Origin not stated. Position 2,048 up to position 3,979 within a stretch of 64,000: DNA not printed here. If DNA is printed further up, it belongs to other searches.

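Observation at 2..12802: Candidate undescribed surface system: variable-tip FGE/C-lectin paralogue array, a 43-repeat T9SS protein and a sorting-signal protein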

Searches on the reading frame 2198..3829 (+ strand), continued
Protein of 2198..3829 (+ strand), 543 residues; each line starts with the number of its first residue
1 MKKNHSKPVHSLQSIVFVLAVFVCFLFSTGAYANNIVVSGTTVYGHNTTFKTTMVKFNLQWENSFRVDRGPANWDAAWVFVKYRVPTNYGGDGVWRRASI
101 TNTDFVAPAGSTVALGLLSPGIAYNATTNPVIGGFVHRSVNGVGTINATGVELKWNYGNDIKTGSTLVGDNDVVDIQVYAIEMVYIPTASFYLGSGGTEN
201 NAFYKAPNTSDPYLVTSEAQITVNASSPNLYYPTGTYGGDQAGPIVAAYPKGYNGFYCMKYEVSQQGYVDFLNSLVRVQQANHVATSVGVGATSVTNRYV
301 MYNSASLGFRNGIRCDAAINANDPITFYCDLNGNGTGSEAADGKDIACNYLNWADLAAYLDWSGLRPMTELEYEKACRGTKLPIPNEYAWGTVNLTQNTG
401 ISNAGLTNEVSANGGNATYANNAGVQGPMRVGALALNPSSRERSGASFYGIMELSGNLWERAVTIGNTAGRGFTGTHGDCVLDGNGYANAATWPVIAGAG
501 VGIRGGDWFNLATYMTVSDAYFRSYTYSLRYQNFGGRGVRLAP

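Call 29: search_protein_families(library=ncbifam, proteins=[L009:11696-12115:+, L021:7078-7530:+, L015:11603-12271:+, L024:11592-12329:+, L042:11644-12927:+, L005:11655-15128:+, L012:2028-3620:+, L004:7719-9377:+, L022:11749-12600:+, L052:11624-15811:+], max_evalue=0.01)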
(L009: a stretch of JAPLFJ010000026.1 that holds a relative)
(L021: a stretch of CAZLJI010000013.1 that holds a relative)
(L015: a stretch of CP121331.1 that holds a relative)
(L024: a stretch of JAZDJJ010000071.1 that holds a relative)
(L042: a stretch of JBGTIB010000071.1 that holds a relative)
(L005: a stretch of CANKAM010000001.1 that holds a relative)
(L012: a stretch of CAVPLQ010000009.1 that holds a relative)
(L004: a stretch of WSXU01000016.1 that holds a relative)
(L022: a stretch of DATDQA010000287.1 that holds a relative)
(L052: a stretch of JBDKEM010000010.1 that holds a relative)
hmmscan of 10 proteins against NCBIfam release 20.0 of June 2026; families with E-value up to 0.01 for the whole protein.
L009:11696-12115:+ (139 aa): 4 families
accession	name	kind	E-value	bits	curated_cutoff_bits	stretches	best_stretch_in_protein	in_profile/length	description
TIGR04183.1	Por_Secre_tail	domain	2.1e-12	46.8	23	1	61-135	2-69/72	T9SS type A sorting domain-containing protein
NF052323.1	T9SSA_dep_M6i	equivalog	1.4e-11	43.1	600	1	48-135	952-1034/1043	T9SS-dependent M6-like inactivated metalloprotease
NF038113.1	T9SSA_dep_M36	equivalog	5.5e-10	38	885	1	56-137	791-868/869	T9SS-dependent M36 family metallopeptidase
NF033707.1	T9SS_sortase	equivalog_domain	7.2e-06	23.9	420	1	58-126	999-1077/1095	type IX secretion system sortase PorU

L021:7078-7530:+ (150 aa): 4 families
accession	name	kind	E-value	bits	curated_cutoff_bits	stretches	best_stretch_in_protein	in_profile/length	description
TIGR04183.1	Por_Secre_tail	domain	5.9e-08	32.6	23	1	59-147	2-70/72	T9SS type A sorting domain-containing protein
NF033707.1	T9SS_sortase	equivalog_domain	6.8e-08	30.6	420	1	53-140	996-1080/1095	type IX secretion system sortase PorU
NF038113.1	T9SSA_dep_M36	equivalog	9.2e-05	20.8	885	1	52-147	789-867/869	T9SS-dependent M36 family metallopeptidase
NF052323.1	T9SSA_dep_M6i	equivalog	0.00039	18.5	600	1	54-147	956-1035/1043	T9SS-dependent M6-like inactivated metalloprotease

L015:11603-12271:+ (222 aa): 3 families
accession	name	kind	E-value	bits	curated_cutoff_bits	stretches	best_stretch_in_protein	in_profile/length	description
TIGR04183.1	Por_Secre_tail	domain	1.1e-12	47.7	23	1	151-222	2-72/72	T9SS type A sorting domain-containing protein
NF038113.1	T9SSA_dep_M36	equivalog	3.2e-08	32.2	885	1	115-221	760-868/869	T9SS-dependent M36 family metallopeptidase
NF033708.1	T9SS_Cterm_ChiA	domain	0.006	16.4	40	0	200-220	33-53/55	T9SS sorting signal type C domain-containing protein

L024:11592-12329:+ (245 aa): 6 families
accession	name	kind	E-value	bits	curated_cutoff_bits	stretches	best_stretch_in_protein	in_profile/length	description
TIGR04183.1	Por_Secre_tail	domain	4.3e-14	52.2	23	1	175-245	1-72/72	T9SS type A sorting domain-containing protein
NF038113.1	T9SSA_dep_M36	equivalog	7.5e-10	37.6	885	1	162-245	783-869/869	T9SS-dependent M36 family metallopeptidase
NF052228.1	T9SS_PorZ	equivalog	1.5e-05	23.7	260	1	163-233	663-742/757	type IX secretion system anionic LPS delivery protein PorZ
NF050177.1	TapA_OM_Porphy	equivalog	0.0014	17.5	500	1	172-244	470-543/544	TapA/TapC family T9SS-dependent outer membrane protein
NF052644.1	T9SS_DNase_Rie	equivalog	0.0015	17.9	260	1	192-243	199-249/251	T9SS-dependent surface endonuclease, AS87_RS02955 family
NF033708.1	T9SS_Cterm_ChiA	domain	0.0028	17.5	40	1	195-244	4-54/55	T9SS sorting signal type C domain-containing protein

L042:11644-12927:+ (427 aa): 0 families

L005:11655-15128:+ (1157 aa): 2 families
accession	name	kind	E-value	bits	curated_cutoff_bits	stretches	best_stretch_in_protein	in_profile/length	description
TIGR04183.1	Por_Secre_tail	domain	7.6e-07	29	23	1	1090-1157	13-72/72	T9SS type A sorting domain-containing protein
NF050177.1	TapA_OM_Porphy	equivalog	0.0054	15.5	500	1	1101-1156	491-543/544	TapA/TapC family T9SS-dependent outer membrane protein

L012:2028-3620:+ (530 aa): 4 families
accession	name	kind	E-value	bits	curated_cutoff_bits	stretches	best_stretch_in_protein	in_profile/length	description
NF047638.1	throspo3_MtsC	equivalog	1.3e-18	67.2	350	1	464-524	64-124/428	cell-cell cohesion MYXO-CTERM protein MtsC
NF045500.1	Omp28_seleno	equivalog_domain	1.5e-10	41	200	2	463-504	271-312/377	Omp28-related selenoprotein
NF052521.1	TafC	equivalog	2.9e-05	23.3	410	1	177-268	273-358/373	TafC family fimbrial protein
NF047639.1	throspo3_MtsD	equivalog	0.006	14.8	800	0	463-523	389-447/651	cell-cell cohesion protein MtsD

L004:7719-9377:+ (552 aa): 3 families
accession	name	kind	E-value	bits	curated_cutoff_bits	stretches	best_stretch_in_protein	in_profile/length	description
TIGR04183.1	Por_Secre_tail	domain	3e-09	36.7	23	1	487-552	9-72/72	T9SS type A sorting domain-containing protein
NF052644.1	T9SS_DNase_Rie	equivalog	0.00025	20.5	260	0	498-550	199-249/251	T9SS-dependent surface endonuclease, AS87_RS02955 family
NF038113.1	T9SSA_dep_M36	equivalog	0.0012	17.1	885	1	493-552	810-869/869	T9SS-dependent M36 family metallopeptidase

L022:11749-12600:+ (283 aa): 0 families

L052:11624-15811:+ (1395 aa): 1 family
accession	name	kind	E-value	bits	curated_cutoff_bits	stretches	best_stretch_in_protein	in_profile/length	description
TIGR02145.1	Fib_succ_major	domain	1.2e-06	29.4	41.65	1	1212-1395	16-176/176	FISUMP domain-containing protein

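Call 34: predict_structure(alignment_id=A3)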
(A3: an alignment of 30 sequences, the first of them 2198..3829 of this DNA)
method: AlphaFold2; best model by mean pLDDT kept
length: 543 residues; sequences in the alignment: 30
mean_pLDDT: 72.9   pTM: 0.80
mean pLDDT of the five models: 72.9, 70.8, 70.3, 64.1, 54.6
residues with pLDDT >= 90: 101; 70-90: 259; 50-70: 84; < 50: 99
segments of 3 or more residues with pLDDT < 50: 1-14, 25-34, 308-310, 390-444, 496-503, 505-511
pLDDT, mean of each block of 10 residues (from residue 1): 35 59 47 66 93 93 66 79 91 87 80 85 82 86 80 92 91 92 83 78 86 89 91 76 79 84 84 90 88 87 62 86 90 79 73 83 87 78 63 36 31 35 40 36 56 59 74 73 79 52 47 58 64 74 77
secondary structure, 60 per line:
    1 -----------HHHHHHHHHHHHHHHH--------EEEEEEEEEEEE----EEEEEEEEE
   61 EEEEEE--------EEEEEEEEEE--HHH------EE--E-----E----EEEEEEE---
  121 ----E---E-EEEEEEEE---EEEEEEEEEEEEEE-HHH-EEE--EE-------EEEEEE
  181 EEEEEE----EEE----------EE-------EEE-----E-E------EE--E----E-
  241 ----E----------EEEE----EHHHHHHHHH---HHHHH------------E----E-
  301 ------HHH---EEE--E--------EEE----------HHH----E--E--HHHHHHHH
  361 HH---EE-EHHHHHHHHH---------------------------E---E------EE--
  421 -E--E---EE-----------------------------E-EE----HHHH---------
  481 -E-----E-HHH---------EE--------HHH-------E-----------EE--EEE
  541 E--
elements in order: H12-27 E36-47 E52-66 E75-84 E111-117 E131-138 E142-155 E161-163 E175-186 E191-193 E213-215 E256-259 H265-273 H277-281 E313-315 E327-329 H353-362 H370-378 H468-471 E538-541

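Call 36: search_solved_structures(query=A3, max_evalue=0.01)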
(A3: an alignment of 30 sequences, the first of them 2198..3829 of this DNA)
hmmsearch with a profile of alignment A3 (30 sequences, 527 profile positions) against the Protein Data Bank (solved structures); distinct sequences matched with E-value up to 0.01: 16.
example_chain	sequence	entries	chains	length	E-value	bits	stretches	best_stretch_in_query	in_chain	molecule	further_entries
2aft_X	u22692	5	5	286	1.4e-05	27.1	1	333-378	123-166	Sulfatase modifying factor 1 | Sulfatase-modifying factor 1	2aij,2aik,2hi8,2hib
2afy_X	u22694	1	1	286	1.4e-05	27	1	333-378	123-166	Sulfatase modifying factor 1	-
2aii_X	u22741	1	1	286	1.4e-05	27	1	333-378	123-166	Sulfatase modifying factor 1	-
1y1e_X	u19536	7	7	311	1.7e-05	26.7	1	333-378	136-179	C-alpha-formyglycine-generating enzyme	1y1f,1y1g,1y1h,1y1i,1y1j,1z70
31dc_A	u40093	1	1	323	1.9e-05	26.6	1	333-378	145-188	Formylglycine-generating enzyme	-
5ssy_A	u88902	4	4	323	1.9e-05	26.6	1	333-378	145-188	Formylglycine-generating enzyme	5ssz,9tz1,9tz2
5ssx_A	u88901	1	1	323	4.9e-05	25.2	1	333-378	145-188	Formylglycine-generating enzyme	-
5nxl_A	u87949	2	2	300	5.4e-05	25.1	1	322-376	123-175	Non-specific serine/threonine protein kinase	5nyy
6s07_A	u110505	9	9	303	5.5e-05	25.1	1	322-376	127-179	Formylglycine-generating enzyme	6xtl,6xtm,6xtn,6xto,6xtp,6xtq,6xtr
8aru_A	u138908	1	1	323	7.3e-05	24.7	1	333-378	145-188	Formylglycine-generating enzyme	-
6muj_A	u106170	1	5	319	9.2e-05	24.3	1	332-375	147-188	Formylglycine-generating enzyme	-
2q17_A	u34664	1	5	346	0.0001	24.1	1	332-375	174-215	formylglycine generating enzyme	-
4x8b_A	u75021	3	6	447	0.00026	22.8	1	333-381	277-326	Sulfoxide synthase EgtB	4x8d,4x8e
7ml6_A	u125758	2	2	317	0.00051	21.9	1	332-450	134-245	CalU17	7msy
6vqp_A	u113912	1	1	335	0.00071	21.4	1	332-450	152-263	CalU17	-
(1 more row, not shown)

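Call 38: fold_search(model_id=the predicted structure, library=pdb)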
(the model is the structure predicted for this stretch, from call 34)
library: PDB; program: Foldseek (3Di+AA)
matches with E <= 10: 902; with E <= 0.001: 5
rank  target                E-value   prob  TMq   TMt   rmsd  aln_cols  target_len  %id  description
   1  6muj_D                5.8e-05  1.00  0.29  0.49  10.7       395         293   14  Formylglycine generating enzyme bound to copper (released 2019-02-27)
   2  6muj_E                6.1e-05  1.00  0.30  0.50  10.8       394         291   15  Formylglycine generating enzyme bound to copper (released 2019-02-27)
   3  6muj_B                7.3e-05  1.00  0.29  0.49  10.8       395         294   13  Formylglycine generating enzyme bound to copper (released 2019-02-27)
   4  6muj_A                8.7e-05  1.00  0.31  0.52  10.1       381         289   16  Formylglycine generating enzyme bound to copper (released 2019-02-27)
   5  6xtq_A                9.7e-05  1.00  0.29  0.48  12.1       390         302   16  Crystal structure reveals non-coordinative binding of O2 to the copper center of the formylglycine-generating enzyme - (released 2021-01-27)
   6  2x12_A                2.8e-03  0.54  0.13  0.27  18.0       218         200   10  pH-induced modulation of Streptococcus parasanguinis adhesion by Fap1 fimbriae (released 2010-07-07)
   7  8u41_B                5.5e-03  0.97  0.29  0.34  12.4       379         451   12  OvsA from Halomonas utahensis, an ovoselenol-biosynthetic selenoxide synthase in complex with histidine (released 2024-07-17)
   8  4hsq                  1.7e-02  0.14  0.09  0.16  20.0       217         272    9  Crystal Structure of Domains D2 and D3 of the Major Pilin SpaD from Corynebacterium diphtheriae (released 2013-11-13)
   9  3anz_A                1.7e-02  0.02  0.05  0.08  30.4       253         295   13  Crystal Structure of alpha-hemolysin (released 2011-06-22)
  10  6u4p_A                1.9e-02  0.07  0.06  0.10  29.0       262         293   13  Structure-based discovery of a novel small-molecule inhibitor of methicillin-resistant S. aureus (released 2020-03-25)
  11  9shr                  2.3e-02  0.07  0.07  0.10  23.9       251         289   11  Alpha-Hemolysin of S.aureus (monomer) in complex with the small molecule N-(3-(Diethylamino)propyl)-1-(6-(p-tolyl)imidaz (released 2026-03-04)
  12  6xj9_A                5.5e-02  0.07  0.06  0.05  18.3       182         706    5  Structure of PfGH50B (released 2020-09-16)
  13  8ux5_A                7.0e-02  0.77  0.26  0.31  11.9       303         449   13  OvsA M401Y/Q430N/A431F from Halomonas utahensis, a hercynine-binding variant with selenoneine-biosynthetic activity (released 2024-07-17)
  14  6hjx_D                7.8e-02  0.20  0.08  0.13  15.2       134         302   16  X-ray structure of a pentameric ligand gated ion channel from Erwinia chrysanthemi (ELIC) 7'C pore mutant (L238C) in c (released 2019-10-09)
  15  5heu_A                9.3e-02  0.15  0.08  0.13  15.6       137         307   16  Pentameric ligand-gated ion channel ELIC mutant A257Y (released 2016-03-02)
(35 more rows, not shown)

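Call 42: search_protein_families(library=pfam, proteins=[L055:398-6571:+, L061:1967-5194:+, L030:8502-11273:+, L025:2513-4786:+, L065:4978-7686:+, L036:10022-12157:+, L008:10001-12133:+, L002:12101-15997:+, L078:12315-14561:+, L073:12118-13986:+], max_evalue=0.001)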
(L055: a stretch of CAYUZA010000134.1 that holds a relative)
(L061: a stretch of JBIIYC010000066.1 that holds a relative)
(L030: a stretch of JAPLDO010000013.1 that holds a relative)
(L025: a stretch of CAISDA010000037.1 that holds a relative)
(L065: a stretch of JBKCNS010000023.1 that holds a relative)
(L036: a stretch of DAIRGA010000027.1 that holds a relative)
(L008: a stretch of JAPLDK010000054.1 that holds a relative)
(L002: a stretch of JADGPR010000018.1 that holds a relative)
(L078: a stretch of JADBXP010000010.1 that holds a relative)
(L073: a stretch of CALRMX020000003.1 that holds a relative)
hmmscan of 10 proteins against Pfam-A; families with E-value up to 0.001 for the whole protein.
L055:398-6571:+ (2057 aa): 4 families
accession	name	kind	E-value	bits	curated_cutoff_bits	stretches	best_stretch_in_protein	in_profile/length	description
PF09603.15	Fib_succ_major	-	1.7e-26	94.1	33.9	1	679-838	48-187/187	Fibrobacter succinogenes major domain (Fib_succ_major)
PF22828.1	HphA_N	-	8e-09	36.3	22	0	1242-1298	52-108/110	HphA N-terminal heme-binding domain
PF03781.23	FGE-sulfatase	-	4.3e-08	33.6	23.3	1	238-374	35-135/255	Sulfatase-modifying factor enzyme 1-like domain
PF10713.14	DUF2509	-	1.9e-07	31.6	25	0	1272-1343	30-101/130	Protein of unknown function (DUF2509)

L061:1967-5194:+ (1075 aa): 3 families
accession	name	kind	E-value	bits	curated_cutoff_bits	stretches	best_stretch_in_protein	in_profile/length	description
PF03382.20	DUF285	-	1.4e-89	296.4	25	3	916-1016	11-111/120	Mycoplasma protein of unknown function, DUF285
PF03781.23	FGE-sulfatase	-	3.2e-12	47.1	23.3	1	244-507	34-253/255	Sulfatase-modifying factor enzyme 1-like domain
PF18911.6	PKD_4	-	3.1e-05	24.4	27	1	688-727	33-67/85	PKD domain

L030:8502-11273:+ (923 aa): 7 families
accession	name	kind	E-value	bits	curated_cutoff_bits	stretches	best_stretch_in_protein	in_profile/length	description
PF03781.23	FGE-sulfatase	-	8.6e-11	42.4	23.3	1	237-502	36-255/255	Sulfatase-modifying factor enzyme 1-like domain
PF08517.17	AXH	-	6.9e-10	39.9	33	1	814-898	1-92/116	Ataxin-1 and HBP1 module (AXH)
PF14890.11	Intein_splicing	-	1.3e-05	25.5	35.8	1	820-892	1-78/155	Intein splicing domain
PF05203.21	Hom_end_hint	-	7.6e-05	23.2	32.1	1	813-840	1-28/228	Hom_end-associated Hint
PF01079.26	Hint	-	7.6e-05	22.8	29.7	1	806-887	6-88/213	Hint module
PF09603.15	Fib_succ_major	-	0.00029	21.6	33.9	0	654-713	128-187/187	Fibrobacter succinogenes major domain (Fib_succ_major)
PF07591.16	PT-HINT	-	0.00058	20.6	27.7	0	822-890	4-74/137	Pretoxin HINT domain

L025:2513-4786:+ (757 aa): 1 family
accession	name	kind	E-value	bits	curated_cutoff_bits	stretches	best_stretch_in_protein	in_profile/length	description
PF03781.23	FGE-sulfatase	-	1.9e-59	201.8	23.3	2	488-755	5-254/255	Sulfatase-modifying factor enzyme 1-like domain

L065:4978-7686:+ (902 aa): 2 families
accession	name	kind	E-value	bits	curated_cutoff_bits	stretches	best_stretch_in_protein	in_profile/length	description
PF13385.13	Laminin_G_3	-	4e-21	76.2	27.6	1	740-889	1-150/151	Concanavalin A-like lectin/glucanases superfamily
PF03781.23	FGE-sulfatase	-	4.9e-10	39.9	23.3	1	385-601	22-187/255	Sulfatase-modifying factor enzyme 1-like domain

L036:10022-12157:+ (711 aa): 2 families
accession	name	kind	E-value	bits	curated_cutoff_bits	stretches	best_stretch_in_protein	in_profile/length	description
PF09603.15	Fib_succ_major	-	1.3e-27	97.7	33.9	1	521-710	1-187/187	Fibrobacter succinogenes major domain (Fib_succ_major)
PF03781.23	FGE-sulfatase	-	1.1e-11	45.3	23.3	1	243-498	35-254/255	Sulfatase-modifying factor enzyme 1-like domain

L008:10001-12133:+ (710 aa): 1 family
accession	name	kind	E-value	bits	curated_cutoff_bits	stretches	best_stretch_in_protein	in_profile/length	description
PF03781.23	FGE-sulfatase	-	4.3e-08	33.6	23.3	1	249-360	35-142/255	Sulfatase-modifying factor enzyme 1-like domain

L002:12101-15997:+ (1298 aa): 2 families
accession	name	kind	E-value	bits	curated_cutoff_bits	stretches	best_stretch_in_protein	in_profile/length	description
PF07603.17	Lcl_C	-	5.4e-14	52.9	34.9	1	1219-1296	27-117/117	Lcl C-terminal domain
PF03781.23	FGE-sulfatase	-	8.2e-07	29.4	23.3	1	247-382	34-138/255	Sulfatase-modifying factor enzyme 1-like domain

L078:12315-14561:+ (748 aa): 2 families
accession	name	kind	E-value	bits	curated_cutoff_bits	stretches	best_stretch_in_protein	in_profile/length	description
PF13385.13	Laminin_G_3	-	6.6e-13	49.5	27.6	1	576-735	2-150/151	Concanavalin A-like lectin/glucanases superfamily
PF03781.23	FGE-sulfatase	-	7.9e-11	42.5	23.3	1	235-443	35-192/255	Sulfatase-modifying factor enzyme 1-like domain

L073:12118-13986:+ (622 aa): 2 families
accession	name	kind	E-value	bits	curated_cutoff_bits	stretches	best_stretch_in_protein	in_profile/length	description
PF19408.5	PKD_6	-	7.5e-11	42.7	25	1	569-617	31-79/82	PKD-like domain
PF03781.23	FGE-sulfatase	-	1.7e-08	34.9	23.3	1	266-457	35-189/255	Sulfatase-modifying factor enzyme 1-like domain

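Call 79: search_protein_families(library=pfam, alignment_id=A6, max_evalue=0.001)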
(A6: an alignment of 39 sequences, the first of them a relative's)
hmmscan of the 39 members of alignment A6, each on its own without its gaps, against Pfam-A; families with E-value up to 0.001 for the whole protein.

A. member 1, L009:11696-12115:+ (139 aa): 2 families
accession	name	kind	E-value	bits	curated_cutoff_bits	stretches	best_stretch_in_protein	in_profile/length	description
PF18962.6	Por_Secre_tail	-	7.4e-12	45.8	27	1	61-135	2-73/75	Secretion system C-terminal sorting domain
PF13585.12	CHU_C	-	0.00044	20.8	27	1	66-126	15-72/86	CHU_C Type IX secretion signal domain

B. families by the number of members that match (of 39 scanned): 19 families
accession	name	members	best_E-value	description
PF18962.6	Por_Secre_tail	24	1.1e-15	Secretion system C-terminal sorting domain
PF13585.12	CHU_C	4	0.00044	CHU_C Type IX secretion signal domain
PF13385.13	Laminin_G_3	2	3.6e-23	Concanavalin A-like lectin/glucanases superfamily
PF19081.6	Ig_7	2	3.8e-07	Ig-like domain CHU_C associated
PF13004.13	BACON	1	8.2e-63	Putative binding domain, N-terminal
PF19190.6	BACON_2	1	3.3e-57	Viral BACON domain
PF13573.12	SprB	1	1.8e-25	SprB repeat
PF13205.12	Big_5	1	2.4e-17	Bacterial Ig-like domain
PF00041.27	fn3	1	9.3e-17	Fibronectin type III domain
PF16656.11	Pur_ac_phosph_N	1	2.5e-10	Purple acid Phosphatase, N-terminal domain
PF05610.16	DUF779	1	9.6e-08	Protein of unknown function (DUF779)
PF02369.22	Big_1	1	2.4e-07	Bacterial Ig-like domain (group 1)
PF09603.15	Fib_succ_major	1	3.5e-07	Fibrobacter succinogenes major domain (Fib_succ_major)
PF25059.1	FN3_DSCAM-DSCAML_C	1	4.9e-06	DSCAM/DSCAML C-terminal Fn3-like domain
PF02412.23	TSP_3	1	7.7e-06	Thrombospondin type 3 repeat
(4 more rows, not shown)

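Call 82: search_protein_families(library=pfam, proteins=[L043:12068-13132:+, L043:11679-12053:+, L072:6181-6759:+], max_evalue=0.01)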
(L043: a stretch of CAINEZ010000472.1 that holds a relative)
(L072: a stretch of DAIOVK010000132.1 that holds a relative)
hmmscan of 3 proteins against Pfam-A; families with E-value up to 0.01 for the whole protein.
L043:12068-13132:+ (354 aa): 1 family
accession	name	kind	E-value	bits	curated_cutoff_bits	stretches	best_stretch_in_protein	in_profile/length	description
PF00078.32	RVT_1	-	8.6e-21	75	29.6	1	72-255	8-180/205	Reverse transcriptase (RNA-dependent DNA polymerase)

L043:11679-12053:+ (124 aa): 2 families
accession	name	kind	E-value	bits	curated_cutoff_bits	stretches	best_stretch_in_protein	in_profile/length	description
PF22296.2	bAvd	-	3.4e-14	53.7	40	1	16-121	3-107/107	bAvd-like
PF05635.17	23S_rRNA_IVP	-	0.0014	19.3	33.8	1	21-115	10-105/106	23S rRNA-intervening sequence protein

L072:6181-6759:+ (192 aa): 1 family
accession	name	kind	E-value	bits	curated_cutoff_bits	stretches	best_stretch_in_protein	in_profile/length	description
PF05635.17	23S_rRNA_IVP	-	5.4e-05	23.8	33.8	1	46-107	28-87/106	23S rRNA-intervening sequence protein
